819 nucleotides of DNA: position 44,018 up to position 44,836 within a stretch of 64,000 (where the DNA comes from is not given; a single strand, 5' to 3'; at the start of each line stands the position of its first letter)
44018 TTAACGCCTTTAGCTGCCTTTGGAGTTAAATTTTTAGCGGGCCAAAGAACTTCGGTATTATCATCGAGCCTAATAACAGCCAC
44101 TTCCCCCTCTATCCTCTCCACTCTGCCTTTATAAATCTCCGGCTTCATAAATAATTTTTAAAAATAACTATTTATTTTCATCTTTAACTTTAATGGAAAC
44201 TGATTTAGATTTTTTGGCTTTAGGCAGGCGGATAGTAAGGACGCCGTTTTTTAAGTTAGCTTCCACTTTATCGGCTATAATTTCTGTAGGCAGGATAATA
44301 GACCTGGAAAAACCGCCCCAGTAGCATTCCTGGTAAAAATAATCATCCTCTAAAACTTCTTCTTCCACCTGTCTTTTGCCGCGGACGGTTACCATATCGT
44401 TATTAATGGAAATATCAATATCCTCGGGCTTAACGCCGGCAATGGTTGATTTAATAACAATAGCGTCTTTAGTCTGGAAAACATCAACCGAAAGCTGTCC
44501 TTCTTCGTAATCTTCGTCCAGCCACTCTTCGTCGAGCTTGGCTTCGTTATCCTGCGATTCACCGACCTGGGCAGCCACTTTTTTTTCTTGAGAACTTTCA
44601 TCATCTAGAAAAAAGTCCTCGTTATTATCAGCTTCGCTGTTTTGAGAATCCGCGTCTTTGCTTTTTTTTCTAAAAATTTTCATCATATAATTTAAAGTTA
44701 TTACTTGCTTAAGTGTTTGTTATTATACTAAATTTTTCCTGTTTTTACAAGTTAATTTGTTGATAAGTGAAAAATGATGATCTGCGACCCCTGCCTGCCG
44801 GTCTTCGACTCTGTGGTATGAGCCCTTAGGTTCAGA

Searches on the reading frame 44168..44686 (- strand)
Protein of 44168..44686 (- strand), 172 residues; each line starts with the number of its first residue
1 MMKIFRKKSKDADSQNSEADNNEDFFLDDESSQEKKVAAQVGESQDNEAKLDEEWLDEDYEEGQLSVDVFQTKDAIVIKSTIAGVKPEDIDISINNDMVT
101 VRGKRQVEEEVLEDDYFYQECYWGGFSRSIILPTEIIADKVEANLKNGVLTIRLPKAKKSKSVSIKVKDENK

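Call 7: search_protein_families(library=pfam, proteins=[window:44168-44686:-], max_evalue=0.01)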
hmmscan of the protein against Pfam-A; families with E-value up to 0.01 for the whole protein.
window:44168-44686:- (172 aa): 3 families
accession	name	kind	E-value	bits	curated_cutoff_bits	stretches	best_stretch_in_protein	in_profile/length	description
PF00011.27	HSP20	-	1.3e-20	73.9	20.8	1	70-165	3-99/102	Hsp20/alpha crystallin family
PF17886.7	ArsA_HSP20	-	1.9e-06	27.8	22.5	1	75-153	3-62/63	HSP20-like domain found in ArsA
PF04969.22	CS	-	0.0023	19.3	21.3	1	70-156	6-78/78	CS domain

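Call 8: search_protein_families(library=padloc, proteins=[window:44168-44686:-], max_evalue=0.01)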
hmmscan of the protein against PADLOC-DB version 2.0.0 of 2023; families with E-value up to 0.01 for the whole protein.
window:44168-44686:- (172 aa): 0 families

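Call 11: find_encoding_contigs(protein=window:44168-44686:-, flank=10000, max_places=10)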
Protein window:44168-44686:- (172 aa): 2 contigs read that carry it; 1 place shown.
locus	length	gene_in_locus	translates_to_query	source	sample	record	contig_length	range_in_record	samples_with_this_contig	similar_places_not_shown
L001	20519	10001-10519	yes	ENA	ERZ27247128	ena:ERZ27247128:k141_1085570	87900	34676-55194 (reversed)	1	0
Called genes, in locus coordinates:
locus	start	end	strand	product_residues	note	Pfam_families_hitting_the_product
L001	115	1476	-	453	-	-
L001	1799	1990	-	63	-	-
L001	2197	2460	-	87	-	PF05016:ParE_toxin (weak), PF15738:YafQ_toxin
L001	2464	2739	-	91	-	PF04221:RelB (weak)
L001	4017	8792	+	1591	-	PF13195:DUF4011, PF01443:Viral_helicase1 (faint), PF09848:SLFN-g3_helicase (faint), PF13086:AAA_11, PF13086:AAA_11, PF13087:AAA_12, PF18741:MTES_1575, PF11784:DUF3320 (weak), +2 more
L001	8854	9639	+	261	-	PF14280:DUF4365 (weak)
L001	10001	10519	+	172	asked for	PF17886:ArsA_HSP20 (weak), PF00011:HSP20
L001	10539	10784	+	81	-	PF11213:DUF3006 (weak)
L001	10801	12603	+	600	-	PF12229:PG_binding_4 (weak), PF04294:VanW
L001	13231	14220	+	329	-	PF13936:HTH_38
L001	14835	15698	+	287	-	PF01029:NusB, PF00293:NUDIX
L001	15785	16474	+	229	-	PF22935:RM44_endonuclase (weak), PF14622:Ribonucleas_3_3, PF00636:Ribonuclease_3, PF00035:dsrm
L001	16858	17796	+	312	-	PF01979:Amidohydro_1, PF07969:Amidohydro_3 (weak)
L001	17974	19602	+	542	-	PF00764:Arginosuc_synth, PF20979:Arginosuc_syn_C, PF02142:MGS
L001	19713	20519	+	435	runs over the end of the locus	PF00206:Lyase_1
